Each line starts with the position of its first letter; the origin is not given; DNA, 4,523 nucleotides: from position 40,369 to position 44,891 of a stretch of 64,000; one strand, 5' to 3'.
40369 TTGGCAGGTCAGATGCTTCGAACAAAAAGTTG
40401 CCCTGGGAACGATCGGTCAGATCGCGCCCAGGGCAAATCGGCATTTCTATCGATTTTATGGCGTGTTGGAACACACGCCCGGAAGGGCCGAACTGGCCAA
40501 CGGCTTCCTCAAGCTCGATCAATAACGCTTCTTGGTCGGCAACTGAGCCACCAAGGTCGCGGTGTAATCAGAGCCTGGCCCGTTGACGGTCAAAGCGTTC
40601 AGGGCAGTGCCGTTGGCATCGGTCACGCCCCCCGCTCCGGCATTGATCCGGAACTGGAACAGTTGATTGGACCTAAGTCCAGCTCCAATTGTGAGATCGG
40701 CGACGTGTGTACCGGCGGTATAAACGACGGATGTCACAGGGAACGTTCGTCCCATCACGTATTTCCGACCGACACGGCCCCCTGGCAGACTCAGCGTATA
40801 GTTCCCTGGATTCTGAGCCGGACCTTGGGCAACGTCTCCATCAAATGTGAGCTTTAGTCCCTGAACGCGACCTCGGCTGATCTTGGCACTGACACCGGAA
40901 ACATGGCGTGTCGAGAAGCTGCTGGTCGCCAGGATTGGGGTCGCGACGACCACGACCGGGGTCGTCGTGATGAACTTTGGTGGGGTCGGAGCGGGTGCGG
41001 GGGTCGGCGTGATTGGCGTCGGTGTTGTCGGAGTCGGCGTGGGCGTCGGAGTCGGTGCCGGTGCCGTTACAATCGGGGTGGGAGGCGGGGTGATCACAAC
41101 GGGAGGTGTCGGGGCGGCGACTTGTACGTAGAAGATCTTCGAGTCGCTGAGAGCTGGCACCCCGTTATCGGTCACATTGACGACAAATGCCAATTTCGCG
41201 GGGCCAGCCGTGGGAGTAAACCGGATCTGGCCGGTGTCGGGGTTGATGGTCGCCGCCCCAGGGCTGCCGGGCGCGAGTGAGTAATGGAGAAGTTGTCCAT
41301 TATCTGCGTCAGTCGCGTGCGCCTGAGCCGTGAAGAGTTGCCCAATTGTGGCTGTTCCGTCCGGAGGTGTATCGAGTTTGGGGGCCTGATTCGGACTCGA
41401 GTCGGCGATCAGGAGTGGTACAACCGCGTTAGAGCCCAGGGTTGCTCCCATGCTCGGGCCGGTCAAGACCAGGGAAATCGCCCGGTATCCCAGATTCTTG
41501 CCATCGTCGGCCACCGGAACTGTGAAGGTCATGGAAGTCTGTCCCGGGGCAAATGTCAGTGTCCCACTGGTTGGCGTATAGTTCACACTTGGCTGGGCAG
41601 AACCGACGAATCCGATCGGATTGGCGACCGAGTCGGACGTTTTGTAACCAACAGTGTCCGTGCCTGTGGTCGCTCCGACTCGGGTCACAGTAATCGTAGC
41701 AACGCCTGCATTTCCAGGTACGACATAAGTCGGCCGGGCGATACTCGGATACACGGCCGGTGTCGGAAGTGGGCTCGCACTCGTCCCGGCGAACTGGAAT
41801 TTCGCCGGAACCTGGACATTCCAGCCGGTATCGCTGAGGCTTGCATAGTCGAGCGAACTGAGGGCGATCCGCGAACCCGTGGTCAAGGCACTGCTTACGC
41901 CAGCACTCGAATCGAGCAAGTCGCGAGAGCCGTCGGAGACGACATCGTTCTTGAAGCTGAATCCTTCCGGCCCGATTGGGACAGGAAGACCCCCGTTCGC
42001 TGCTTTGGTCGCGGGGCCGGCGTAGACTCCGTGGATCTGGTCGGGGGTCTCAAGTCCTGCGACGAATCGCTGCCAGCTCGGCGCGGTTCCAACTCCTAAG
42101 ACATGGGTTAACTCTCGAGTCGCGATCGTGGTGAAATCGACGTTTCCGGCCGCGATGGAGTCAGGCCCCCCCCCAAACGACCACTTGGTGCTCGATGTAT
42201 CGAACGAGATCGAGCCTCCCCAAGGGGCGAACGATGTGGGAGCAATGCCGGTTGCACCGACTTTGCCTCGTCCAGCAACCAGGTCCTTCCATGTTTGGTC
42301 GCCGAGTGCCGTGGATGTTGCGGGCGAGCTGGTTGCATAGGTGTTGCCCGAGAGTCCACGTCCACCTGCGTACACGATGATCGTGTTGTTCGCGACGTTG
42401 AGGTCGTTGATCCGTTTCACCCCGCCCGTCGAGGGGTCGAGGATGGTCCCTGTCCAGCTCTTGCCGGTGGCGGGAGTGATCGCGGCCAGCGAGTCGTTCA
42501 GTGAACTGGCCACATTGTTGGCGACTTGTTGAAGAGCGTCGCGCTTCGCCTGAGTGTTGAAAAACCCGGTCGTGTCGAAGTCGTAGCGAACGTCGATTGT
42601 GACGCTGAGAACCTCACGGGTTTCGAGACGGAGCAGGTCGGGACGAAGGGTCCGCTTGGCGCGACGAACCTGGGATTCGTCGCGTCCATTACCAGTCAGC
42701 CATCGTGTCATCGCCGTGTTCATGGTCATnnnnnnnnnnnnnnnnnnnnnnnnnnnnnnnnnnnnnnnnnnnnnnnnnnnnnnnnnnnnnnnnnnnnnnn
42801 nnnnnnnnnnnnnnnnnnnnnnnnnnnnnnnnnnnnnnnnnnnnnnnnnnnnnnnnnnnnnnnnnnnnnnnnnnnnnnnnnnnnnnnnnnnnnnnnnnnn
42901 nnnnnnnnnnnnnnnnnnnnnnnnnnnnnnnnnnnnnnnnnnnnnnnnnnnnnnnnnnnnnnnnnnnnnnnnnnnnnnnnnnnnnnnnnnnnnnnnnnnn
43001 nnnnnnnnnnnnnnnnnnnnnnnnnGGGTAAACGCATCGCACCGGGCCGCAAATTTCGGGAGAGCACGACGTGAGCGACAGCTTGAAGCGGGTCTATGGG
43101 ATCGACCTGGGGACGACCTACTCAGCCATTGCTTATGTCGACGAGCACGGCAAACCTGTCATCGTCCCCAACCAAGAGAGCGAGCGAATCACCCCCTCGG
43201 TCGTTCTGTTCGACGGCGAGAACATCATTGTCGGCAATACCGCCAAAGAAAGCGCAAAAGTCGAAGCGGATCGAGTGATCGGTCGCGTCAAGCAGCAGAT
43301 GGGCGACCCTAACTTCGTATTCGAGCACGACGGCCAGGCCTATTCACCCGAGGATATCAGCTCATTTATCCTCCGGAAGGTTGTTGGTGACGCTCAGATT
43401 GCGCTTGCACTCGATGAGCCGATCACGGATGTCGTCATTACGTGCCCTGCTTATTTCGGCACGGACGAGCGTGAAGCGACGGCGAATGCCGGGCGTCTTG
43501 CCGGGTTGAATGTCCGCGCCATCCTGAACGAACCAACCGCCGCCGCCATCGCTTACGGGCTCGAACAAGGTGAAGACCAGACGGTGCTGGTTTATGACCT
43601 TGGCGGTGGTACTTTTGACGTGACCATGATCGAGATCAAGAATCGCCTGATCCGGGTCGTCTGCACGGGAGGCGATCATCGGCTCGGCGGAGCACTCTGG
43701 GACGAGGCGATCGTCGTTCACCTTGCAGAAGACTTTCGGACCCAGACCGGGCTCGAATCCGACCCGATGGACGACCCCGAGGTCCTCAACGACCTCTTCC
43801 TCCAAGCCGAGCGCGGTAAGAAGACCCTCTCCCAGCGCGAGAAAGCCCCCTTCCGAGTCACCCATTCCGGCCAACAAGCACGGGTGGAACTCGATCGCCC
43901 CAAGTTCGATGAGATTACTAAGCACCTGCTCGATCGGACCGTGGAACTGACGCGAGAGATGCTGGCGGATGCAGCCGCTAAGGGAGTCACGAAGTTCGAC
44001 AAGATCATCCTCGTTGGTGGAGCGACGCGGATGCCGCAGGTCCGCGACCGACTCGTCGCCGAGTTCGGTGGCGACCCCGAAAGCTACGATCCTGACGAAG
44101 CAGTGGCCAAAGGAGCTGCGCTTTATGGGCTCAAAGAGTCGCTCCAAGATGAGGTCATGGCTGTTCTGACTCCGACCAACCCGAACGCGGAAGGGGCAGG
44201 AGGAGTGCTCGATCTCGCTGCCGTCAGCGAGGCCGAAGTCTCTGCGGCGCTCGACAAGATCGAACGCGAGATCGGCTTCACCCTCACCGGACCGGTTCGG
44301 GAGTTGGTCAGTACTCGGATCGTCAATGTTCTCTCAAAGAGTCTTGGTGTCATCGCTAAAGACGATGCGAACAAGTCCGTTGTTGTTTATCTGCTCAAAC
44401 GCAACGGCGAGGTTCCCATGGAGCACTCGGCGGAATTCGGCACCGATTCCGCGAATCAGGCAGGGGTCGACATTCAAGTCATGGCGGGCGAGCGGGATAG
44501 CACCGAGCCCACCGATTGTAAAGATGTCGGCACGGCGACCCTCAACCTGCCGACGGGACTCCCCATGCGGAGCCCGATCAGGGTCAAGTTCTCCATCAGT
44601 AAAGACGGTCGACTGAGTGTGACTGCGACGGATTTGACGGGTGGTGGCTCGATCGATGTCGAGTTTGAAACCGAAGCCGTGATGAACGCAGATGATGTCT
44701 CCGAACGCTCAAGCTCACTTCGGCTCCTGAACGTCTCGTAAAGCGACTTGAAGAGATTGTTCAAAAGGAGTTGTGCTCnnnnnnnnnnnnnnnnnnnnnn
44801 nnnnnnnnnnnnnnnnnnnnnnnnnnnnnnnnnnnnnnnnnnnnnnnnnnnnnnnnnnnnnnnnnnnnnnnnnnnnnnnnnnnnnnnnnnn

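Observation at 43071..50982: Six-gene Hsp70 / Hsp70-vWA / TM-FHA / FHA-TM / vWA / unknown operon: candidate undescribed membrane-associated ATP-driven system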

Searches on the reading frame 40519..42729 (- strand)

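Call 10: search_protein_families(library=pfam, proteins=[window:40519-42729:-], max_evalue=0.001)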
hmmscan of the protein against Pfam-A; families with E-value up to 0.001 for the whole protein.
window:40519-42729:- (736 aa): 1 family
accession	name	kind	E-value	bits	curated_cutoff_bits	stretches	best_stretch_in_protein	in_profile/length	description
PF03160.20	Calx-beta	-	3.3e-09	37.2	27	1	330-430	10-102/119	Calx-beta domain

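Call 90: search_protein_families(library=pfam, proteins=[window:40519-42729:-], max_evalue=0.01)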
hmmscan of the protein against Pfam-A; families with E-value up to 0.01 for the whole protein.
window:40519-42729:- (736 aa): 1 family
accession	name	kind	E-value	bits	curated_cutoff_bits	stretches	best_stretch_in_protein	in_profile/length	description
PF03160.20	Calx-beta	-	3.3e-09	37.2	27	1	330-430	10-102/119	Calx-beta domain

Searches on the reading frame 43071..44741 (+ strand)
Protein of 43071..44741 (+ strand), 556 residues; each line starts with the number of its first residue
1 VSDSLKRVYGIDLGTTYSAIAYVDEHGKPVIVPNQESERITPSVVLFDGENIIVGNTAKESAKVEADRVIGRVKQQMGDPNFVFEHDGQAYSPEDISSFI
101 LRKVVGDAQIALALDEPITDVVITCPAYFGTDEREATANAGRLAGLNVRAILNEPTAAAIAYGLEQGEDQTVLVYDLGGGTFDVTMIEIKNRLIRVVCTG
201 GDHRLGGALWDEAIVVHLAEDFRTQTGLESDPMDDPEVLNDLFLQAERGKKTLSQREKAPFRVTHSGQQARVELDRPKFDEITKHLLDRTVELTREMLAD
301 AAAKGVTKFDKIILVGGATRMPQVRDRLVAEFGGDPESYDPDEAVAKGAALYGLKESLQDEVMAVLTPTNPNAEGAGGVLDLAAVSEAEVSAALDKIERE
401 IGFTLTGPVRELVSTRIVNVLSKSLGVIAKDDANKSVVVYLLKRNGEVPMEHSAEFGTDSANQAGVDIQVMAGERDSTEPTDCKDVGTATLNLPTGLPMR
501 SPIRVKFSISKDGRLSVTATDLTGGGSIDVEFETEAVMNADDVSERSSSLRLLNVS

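Call 4: search_protein_families(library=pfam, proteins=[window:43071-44741:+], max_evalue=0.01)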
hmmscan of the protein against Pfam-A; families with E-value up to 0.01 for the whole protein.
window:43071-44741:+ (556 aa): 2 families
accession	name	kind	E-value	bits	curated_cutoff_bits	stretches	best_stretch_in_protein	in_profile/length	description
PF00012.26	HSP70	-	6e-108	362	20.6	3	85-353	102-372/599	Hsp70 protein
PF06723.19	MreB_Mbl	-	9.4e-15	54.7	27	1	9-351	4-317/327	MreB/Mbl protein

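Call 5: search_protein_families(library=padloc, proteins=[window:43071-44741:+], max_evalue=0.01)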
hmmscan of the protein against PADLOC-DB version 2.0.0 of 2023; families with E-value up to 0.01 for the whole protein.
window:43071-44741:+ (556 aa): 0 families

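Call 6: search_protein_families(library=ncbifam, proteins=[window:43071-44741:+], max_evalue=0.01)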
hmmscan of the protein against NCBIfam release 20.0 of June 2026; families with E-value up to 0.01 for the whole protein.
window:43071-44741:+ (556 aa): 16 families
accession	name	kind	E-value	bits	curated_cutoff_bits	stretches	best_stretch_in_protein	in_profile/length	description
NF001413.0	PRK00290.1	equivalog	1.9e-106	356.9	648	2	6-380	2-400/625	molecular chaperone DnaK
TIGR02350.1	prok_dnaK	equivalog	1.2e-103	347.5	822.55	2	7-380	1-399/596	molecular chaperone DnaK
TIGR01991.1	HscA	equivalog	5e-88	296.1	708.55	2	9-352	2-358/600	Fe-S protein assembly chaperone HscA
NF003520.0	PRK05183.1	subfamily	2.7e-87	293.7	620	2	7-351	20-377/621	Fe-S protein assembly chaperone HscA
NF009946.0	PRK13410.1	equivalog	2.1e-86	290.6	1019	3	89-380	108-403/669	molecular chaperone DnaK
NF009947.0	PRK13411.1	equivalog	4.6e-81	272.8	1002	2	7-353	3-374/662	molecular chaperone DnaK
NF002399.0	PRK01433.1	equivalog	9.8e-60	202.8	743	2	6-352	19-353/595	Fe-S protein assembly chaperone HscA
NF008673.0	PRK11678.1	equivalog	4.2e-15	55.5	331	2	94-189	127-228/450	molecular chaperone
NF010539.0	PRK13927.1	subfamily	1.6e-11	43.7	293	1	6-226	6-202/339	rod shape-determining protein MreB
NF011660.0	PRK15080.1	equivalog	7.8e-11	41.7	182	1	109-203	85-175/277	ethanolamine utilization protein EutJ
TIGR00904.1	mreB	subfamily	3.4e-10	39.5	365.75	1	116-226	98-201/334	MreB/Mrl family cell shape determining protein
NF010540.1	PRK13929.1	exception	1.7e-09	37.3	515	1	92-231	72-206/334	rod-share determining protein MreBH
TIGR02529.1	EutJ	subfamily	5.4e-09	35.9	152.1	1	119-189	62-127/239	ethanolamine utilization protein EutJ family protein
TIGR01174.1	ftsA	equivalog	0.00045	19.4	175.85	0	142-203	168-230/371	cell division protein FtsA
NF053558.1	BeeR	equivalog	0.0076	15.3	530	0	256-328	232-304/349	BeeR family actin-like protein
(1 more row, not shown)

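Call 29: search_solved_structures(query=window:43071-44741:+, max_evalue=1e-10, show_alignments=1)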
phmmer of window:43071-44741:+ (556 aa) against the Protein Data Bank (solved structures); distinct sequences matched with E-value up to 1e-10: 125 (the best 60 are shown).
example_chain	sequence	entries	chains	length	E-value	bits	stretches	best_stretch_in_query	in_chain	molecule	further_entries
2v7y_A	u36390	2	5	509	3.9e-82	280.1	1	6-380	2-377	CHAPERONE PROTEIN DNAK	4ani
4rtf_D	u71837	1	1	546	8e-81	275.7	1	2-380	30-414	Chaperone protein DnaK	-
6w6e_I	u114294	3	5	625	8.4e-80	272.4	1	6-380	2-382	Chaperone protein DnaK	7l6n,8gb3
9dvi_B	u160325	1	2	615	2e-77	264.5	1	7-381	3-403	Chaperone protein DnaK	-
5obu_A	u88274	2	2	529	2e-72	248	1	7-380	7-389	Chaperone protein DnaK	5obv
8w1m_A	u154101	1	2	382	2.4e-70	241.2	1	7-352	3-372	Chaperone protein DnaK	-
2kho_A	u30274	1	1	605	2.5e-70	241.1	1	84-381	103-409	Heat shock protein 70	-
7krv_B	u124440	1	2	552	5.2e-70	240.1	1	7-381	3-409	Chaperone protein DnaK fused with substrate peptide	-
7kru_B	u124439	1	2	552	7.2e-70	239.6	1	7-381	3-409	Chaperone protein DnaK fused with substrate peptide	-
7kzu_A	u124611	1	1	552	9.4e-70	239.2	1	84-381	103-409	Chaperone protein DnaK fused with substrate peptide,Chaperone protein DnaK fused with subs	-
7krw_C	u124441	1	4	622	1.3e-69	238.7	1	84-381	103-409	Chaperone protein DnaK fused with substrate peptide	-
7kzi_A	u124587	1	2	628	1.4e-69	238.7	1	84-381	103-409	Chaperone protein DnaK fused with substrate peptide,Chaperone protein DnaK fused with subs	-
7krt_A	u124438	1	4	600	2.5e-69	237.8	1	7-380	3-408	Chaperone protein DnaK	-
4b9q_A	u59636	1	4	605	2.6e-69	237.8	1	7-380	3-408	CHAPERONE PROTEIN DNAK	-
7ko2_A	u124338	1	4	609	2.7e-69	237.7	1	7-380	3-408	Chaperone protein DnaK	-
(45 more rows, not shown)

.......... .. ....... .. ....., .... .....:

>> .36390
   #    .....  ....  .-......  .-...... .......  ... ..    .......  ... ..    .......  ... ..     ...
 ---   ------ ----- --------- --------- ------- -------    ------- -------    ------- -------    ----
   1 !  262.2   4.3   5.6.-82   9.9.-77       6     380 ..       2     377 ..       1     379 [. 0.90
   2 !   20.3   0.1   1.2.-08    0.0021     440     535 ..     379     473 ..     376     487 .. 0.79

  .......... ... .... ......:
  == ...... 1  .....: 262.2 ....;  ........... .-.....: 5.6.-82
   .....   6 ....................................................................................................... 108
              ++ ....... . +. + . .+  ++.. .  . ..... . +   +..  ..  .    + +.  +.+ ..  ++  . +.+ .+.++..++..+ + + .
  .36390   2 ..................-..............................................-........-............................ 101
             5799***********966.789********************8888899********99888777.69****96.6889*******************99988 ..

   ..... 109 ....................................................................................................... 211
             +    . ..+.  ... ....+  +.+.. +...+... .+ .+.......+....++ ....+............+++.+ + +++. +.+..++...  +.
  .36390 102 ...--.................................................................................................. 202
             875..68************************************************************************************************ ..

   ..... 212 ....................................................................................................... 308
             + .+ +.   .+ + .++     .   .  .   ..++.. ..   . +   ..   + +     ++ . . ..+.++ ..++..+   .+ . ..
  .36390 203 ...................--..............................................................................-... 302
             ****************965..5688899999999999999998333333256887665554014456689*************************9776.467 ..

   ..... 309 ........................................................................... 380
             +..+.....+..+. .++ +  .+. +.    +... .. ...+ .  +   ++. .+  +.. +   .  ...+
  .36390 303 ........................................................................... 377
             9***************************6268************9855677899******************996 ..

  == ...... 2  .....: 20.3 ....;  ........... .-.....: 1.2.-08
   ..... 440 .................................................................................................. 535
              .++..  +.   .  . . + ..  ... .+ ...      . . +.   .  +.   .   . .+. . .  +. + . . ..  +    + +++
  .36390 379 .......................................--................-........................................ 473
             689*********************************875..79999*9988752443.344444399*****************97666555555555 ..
